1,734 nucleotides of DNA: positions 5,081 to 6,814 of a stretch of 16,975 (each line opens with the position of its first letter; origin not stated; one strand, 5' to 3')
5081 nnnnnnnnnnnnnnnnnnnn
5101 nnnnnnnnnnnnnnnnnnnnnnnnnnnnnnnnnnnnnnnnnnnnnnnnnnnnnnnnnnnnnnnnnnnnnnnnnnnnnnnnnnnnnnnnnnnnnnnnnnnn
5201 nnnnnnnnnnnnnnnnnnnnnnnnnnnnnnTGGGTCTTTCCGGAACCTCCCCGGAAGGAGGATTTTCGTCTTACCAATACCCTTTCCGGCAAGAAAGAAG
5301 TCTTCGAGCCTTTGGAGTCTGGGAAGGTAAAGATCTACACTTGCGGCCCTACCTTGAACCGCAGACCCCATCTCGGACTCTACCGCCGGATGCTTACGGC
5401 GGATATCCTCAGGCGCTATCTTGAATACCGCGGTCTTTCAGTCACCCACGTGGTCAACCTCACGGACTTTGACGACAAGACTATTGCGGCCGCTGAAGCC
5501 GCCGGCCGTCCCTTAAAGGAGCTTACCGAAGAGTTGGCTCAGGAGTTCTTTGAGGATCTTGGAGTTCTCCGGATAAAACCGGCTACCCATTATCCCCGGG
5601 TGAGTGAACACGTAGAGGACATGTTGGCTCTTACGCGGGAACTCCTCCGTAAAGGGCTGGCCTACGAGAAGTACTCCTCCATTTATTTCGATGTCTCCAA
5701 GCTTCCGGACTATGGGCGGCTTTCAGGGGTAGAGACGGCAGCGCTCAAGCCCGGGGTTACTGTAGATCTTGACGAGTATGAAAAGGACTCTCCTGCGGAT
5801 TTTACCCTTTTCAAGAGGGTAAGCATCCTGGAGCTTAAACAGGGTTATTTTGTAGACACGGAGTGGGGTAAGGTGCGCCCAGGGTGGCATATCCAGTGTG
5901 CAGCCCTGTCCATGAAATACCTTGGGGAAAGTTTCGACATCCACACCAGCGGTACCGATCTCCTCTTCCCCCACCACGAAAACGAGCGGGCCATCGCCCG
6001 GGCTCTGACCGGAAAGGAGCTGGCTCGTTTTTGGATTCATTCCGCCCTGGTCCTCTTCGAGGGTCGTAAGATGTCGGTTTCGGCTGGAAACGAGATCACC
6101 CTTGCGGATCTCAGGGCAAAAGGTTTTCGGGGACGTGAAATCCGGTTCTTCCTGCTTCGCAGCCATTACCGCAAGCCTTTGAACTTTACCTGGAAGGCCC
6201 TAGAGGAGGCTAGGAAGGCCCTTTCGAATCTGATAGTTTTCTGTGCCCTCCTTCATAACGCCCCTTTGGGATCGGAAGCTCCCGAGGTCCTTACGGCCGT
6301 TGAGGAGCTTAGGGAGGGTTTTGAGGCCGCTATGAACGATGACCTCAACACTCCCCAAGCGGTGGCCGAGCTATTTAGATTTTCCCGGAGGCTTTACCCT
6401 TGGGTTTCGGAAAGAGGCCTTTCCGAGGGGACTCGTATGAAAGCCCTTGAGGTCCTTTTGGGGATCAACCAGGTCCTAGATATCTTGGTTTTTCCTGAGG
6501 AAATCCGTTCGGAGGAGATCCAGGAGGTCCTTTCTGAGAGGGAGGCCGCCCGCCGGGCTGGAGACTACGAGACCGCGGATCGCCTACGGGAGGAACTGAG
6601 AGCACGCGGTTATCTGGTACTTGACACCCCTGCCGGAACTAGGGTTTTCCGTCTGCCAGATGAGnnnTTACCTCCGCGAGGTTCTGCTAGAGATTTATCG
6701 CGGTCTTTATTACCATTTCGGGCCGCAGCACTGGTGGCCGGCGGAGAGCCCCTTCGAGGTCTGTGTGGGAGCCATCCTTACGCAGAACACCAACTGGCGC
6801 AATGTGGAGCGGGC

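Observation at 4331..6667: Cysteine synthase fused in-frame to a CysRS homolog with degenerate HIGH and KMSKS motifs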

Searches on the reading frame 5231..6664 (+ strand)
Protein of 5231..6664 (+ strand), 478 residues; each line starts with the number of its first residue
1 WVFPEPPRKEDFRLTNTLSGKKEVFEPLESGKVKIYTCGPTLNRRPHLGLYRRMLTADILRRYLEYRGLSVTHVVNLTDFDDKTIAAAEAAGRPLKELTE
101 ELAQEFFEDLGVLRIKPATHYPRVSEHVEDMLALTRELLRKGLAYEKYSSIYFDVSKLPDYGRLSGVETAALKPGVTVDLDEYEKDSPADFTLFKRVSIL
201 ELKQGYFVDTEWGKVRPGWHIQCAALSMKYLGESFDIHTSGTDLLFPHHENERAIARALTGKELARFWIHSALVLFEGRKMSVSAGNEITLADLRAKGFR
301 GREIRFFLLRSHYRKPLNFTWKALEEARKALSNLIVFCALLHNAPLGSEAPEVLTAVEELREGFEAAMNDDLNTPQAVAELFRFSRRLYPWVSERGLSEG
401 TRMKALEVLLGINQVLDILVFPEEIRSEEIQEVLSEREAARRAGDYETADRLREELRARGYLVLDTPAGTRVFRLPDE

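Call 6: search_solved_structures(query=window:5231-6664:+, show_alignments=3)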
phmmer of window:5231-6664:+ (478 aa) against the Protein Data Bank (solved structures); distinct sequences matched with E-value up to 0.001: 9.
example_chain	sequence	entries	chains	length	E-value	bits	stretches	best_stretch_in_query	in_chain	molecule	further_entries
8qhp_A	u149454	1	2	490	4e-104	352.3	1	13-467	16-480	Cysteine--tRNA ligase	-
3tqo_A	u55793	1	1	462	1e-77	265.3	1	13-470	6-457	Cysteinyl-tRNA synthetase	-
1li5_A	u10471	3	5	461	2e-76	261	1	13-471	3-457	CYSTEINYL-TRNA SYNTHETASE | Cysteine--tRNA ligase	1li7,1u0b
6ujd_A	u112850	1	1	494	1.3e-62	215.4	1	12-470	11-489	Cysteine--tRNA ligase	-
3sp1_A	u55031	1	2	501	1.5e-52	182.2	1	22-474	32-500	Cysteinyl-tRNA synthetase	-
9yru_A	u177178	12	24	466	1.7e-44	155.7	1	12-320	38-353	Cysteine--tRNA ligase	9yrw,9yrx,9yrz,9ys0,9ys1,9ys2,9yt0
8hfm_A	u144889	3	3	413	1.4e-43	152.8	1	27-382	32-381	L-cysteine:1D-myo-inositol 2-amino-2-deoxy-alpha-D-glucopyranoside ligase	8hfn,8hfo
3c8z_A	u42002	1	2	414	1.4e-43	152.7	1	27-382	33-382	Cysteinyl-tRNA synthetase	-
2csx_A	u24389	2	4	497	3.2e-05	26.3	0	235-441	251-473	Methionyl-tRNA synthetase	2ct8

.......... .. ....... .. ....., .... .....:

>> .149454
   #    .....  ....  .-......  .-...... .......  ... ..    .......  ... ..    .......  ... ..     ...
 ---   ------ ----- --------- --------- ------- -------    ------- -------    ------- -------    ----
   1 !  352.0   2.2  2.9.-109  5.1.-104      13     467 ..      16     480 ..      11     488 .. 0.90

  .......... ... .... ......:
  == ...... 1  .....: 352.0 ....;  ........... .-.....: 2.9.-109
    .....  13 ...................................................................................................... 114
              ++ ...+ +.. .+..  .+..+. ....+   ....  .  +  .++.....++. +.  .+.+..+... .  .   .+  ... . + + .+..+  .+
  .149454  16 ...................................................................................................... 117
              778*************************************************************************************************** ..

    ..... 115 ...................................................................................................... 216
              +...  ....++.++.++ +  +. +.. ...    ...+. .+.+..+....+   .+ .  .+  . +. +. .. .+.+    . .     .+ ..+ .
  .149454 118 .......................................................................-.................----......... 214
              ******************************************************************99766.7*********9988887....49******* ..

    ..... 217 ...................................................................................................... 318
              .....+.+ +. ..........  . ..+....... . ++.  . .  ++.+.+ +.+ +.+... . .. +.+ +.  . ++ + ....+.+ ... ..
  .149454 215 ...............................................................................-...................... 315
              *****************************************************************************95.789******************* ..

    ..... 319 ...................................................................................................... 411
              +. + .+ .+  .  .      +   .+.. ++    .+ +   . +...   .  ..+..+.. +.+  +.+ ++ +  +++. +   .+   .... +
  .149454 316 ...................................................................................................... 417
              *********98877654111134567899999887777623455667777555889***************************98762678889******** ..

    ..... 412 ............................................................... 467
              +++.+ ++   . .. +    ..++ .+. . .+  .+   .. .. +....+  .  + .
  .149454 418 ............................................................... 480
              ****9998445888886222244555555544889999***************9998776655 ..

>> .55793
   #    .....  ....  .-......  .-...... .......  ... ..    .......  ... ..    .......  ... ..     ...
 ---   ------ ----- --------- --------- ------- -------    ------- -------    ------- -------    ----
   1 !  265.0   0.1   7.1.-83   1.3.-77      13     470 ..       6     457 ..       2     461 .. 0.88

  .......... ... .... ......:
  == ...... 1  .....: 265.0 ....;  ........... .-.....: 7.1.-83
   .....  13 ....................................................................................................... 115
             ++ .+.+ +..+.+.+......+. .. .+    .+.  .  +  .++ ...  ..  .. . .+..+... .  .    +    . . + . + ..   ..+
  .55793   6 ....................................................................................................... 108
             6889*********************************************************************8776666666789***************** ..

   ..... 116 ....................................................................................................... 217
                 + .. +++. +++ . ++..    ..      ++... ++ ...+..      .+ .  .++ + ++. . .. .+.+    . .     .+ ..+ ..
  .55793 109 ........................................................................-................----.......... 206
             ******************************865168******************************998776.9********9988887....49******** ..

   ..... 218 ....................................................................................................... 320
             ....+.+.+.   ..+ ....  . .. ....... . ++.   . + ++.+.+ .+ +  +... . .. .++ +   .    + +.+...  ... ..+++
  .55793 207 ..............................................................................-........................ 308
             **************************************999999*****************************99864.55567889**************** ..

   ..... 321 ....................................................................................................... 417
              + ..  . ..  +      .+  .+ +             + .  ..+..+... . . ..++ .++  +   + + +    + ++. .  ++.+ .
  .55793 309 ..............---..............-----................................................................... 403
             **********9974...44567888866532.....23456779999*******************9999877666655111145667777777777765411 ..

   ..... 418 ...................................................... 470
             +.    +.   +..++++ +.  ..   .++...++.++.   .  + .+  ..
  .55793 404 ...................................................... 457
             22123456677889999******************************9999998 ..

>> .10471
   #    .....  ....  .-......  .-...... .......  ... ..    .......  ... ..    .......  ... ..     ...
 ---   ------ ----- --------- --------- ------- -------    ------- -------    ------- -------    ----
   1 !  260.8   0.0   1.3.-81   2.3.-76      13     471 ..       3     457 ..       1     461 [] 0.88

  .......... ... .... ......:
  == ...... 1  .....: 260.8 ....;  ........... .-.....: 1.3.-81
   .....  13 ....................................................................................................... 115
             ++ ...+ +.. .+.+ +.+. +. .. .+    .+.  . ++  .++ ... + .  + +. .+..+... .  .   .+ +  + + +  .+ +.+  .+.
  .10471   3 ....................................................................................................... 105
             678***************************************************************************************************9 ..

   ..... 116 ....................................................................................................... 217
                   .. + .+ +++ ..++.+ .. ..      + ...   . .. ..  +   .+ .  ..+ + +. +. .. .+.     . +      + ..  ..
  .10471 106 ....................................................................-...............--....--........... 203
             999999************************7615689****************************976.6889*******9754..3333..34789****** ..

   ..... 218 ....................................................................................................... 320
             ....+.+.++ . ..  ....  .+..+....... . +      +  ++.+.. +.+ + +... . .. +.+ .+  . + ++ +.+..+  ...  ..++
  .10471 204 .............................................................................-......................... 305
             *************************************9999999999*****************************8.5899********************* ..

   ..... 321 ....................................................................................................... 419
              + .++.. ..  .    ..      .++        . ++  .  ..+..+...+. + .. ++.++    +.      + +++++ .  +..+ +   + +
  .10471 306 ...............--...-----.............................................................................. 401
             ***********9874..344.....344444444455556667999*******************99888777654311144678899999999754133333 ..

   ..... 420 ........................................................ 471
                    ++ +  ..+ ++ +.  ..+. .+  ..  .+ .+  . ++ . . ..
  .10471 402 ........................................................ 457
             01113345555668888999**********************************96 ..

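Call 24: search_protein_representatives(protein=window:5243-6664:+)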
Query: 474 residues. Proteins with E-value up to 0.001 (for the whole library): 22395; up to 1e-10: 11907; up to 1e-30: 3487. The best 150 are listed.
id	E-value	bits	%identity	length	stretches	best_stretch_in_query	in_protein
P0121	4.3e-156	536.8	54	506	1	7-474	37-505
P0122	3.2e-155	534.0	53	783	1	9-466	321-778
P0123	3.7e-142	490.9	51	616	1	8-468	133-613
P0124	6.7e-134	463.7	48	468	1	8-468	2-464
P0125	3.9e-130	451.3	48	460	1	21-468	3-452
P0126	1.6e-124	432.8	46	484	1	11-472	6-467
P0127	1.8e-122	426.0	44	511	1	8-468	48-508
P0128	1.1e-116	406.9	43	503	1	9-458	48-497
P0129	1.8e-114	399.7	45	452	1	9-469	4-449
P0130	2.1e-114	399.4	46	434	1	40-467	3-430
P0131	4.9e-113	394.9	41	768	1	7-470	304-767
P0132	1.9e-111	389.7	46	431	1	50-472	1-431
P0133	6.3e-111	387.9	47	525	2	12-331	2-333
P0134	1.6e-109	383.3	33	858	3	8-465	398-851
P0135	8.8e-108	377.6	41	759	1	5-461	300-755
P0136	4.7e-107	375.2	43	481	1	8-461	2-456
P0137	1.0e-106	374.0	44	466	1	9-467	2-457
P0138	4.1e-104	365.5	40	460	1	9-471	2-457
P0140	1.5e-101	357.0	43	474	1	9-467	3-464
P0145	6.0e-97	341.9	44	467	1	9-468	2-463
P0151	7.5e-96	338.2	41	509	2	7-413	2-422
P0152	1.1e-95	337.7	42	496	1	9-471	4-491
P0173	7.6e-90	318.5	41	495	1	6-466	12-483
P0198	3.4e-87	309.7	40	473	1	9-468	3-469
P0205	1.7e-86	307.4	39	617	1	9-462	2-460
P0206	1.8e-86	307.4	42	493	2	14-329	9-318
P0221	1.3e-85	304.5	39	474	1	9-461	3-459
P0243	1.2e-83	298.0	38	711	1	6-466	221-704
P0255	5.0e-83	296.0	37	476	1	9-467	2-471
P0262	1.2e-82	294.8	40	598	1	9-420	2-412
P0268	4.5e-82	292.8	37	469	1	9-464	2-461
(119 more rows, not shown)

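Call 27: list_cluster_members(proteins=[P0124, P0125, P0126, P0127, P0128, P0129, P0131, P0135, P0136, P0137])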
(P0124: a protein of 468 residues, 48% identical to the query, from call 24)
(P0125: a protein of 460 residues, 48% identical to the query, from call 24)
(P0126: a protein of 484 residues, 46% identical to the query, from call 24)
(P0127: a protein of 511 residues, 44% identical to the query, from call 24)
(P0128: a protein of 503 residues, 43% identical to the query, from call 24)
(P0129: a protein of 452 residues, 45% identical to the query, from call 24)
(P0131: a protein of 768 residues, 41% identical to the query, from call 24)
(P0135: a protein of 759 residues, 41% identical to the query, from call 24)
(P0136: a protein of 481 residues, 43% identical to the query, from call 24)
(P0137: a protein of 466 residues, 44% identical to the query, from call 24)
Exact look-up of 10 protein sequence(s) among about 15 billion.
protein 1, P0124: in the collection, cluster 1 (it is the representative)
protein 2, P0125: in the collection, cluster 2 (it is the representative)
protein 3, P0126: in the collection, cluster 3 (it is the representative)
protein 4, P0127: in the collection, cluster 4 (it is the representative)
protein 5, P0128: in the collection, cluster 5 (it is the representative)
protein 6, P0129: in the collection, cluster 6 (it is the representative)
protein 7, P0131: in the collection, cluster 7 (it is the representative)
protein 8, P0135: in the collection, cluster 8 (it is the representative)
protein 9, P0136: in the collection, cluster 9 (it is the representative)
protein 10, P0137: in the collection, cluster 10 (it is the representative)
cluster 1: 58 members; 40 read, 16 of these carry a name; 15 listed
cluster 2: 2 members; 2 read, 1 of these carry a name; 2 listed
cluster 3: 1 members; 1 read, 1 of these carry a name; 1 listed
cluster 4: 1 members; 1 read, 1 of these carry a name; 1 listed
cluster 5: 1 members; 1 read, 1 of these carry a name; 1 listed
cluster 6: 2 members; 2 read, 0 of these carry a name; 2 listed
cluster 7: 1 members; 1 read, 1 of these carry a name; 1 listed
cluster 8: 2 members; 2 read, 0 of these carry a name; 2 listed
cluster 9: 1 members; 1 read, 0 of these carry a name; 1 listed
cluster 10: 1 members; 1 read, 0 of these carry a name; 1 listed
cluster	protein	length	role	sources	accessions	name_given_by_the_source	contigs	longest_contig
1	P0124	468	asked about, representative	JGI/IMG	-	-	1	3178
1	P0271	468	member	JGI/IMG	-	cysteinyl-tRNA synthetase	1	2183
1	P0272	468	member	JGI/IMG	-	cysteinyl-tRNA synthetase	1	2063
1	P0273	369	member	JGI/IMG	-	cysteinyl-tRNA synthetase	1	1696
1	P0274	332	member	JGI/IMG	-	cysteinyl-tRNA synthetase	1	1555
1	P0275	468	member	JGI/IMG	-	cysteinyl-tRNA synthetase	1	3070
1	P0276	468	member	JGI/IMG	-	cysteinyl-tRNA synthetase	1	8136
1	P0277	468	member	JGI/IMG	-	cysteinyl-tRNA synthetase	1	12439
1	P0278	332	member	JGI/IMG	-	cysteinyl-tRNA synthetase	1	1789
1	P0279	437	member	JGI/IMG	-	cysteinyl-tRNA synthetase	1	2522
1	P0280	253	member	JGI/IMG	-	cysteinyl-tRNA synthetase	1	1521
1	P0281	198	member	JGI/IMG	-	cysteinyl-tRNA synthetase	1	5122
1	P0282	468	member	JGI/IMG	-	cysteinyl-tRNA synthetase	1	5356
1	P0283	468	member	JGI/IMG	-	cysteinyl-tRNA synthetase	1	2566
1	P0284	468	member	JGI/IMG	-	cysteinyl-tRNA synthetase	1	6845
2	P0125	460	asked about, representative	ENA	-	-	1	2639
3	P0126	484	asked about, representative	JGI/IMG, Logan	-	cysteinyl-tRNA synthetase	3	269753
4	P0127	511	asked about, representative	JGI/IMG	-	cysteinyl-tRNA synthetase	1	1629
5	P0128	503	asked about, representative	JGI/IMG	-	cysteinyl-tRNA synthetase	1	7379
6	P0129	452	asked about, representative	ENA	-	-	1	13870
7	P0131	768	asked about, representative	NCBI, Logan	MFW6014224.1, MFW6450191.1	MAG: cysteine--tRNA ligase [Nanoarchaeota archaeon]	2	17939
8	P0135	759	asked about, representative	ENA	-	-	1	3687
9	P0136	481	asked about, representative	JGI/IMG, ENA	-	-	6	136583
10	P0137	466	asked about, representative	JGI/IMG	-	-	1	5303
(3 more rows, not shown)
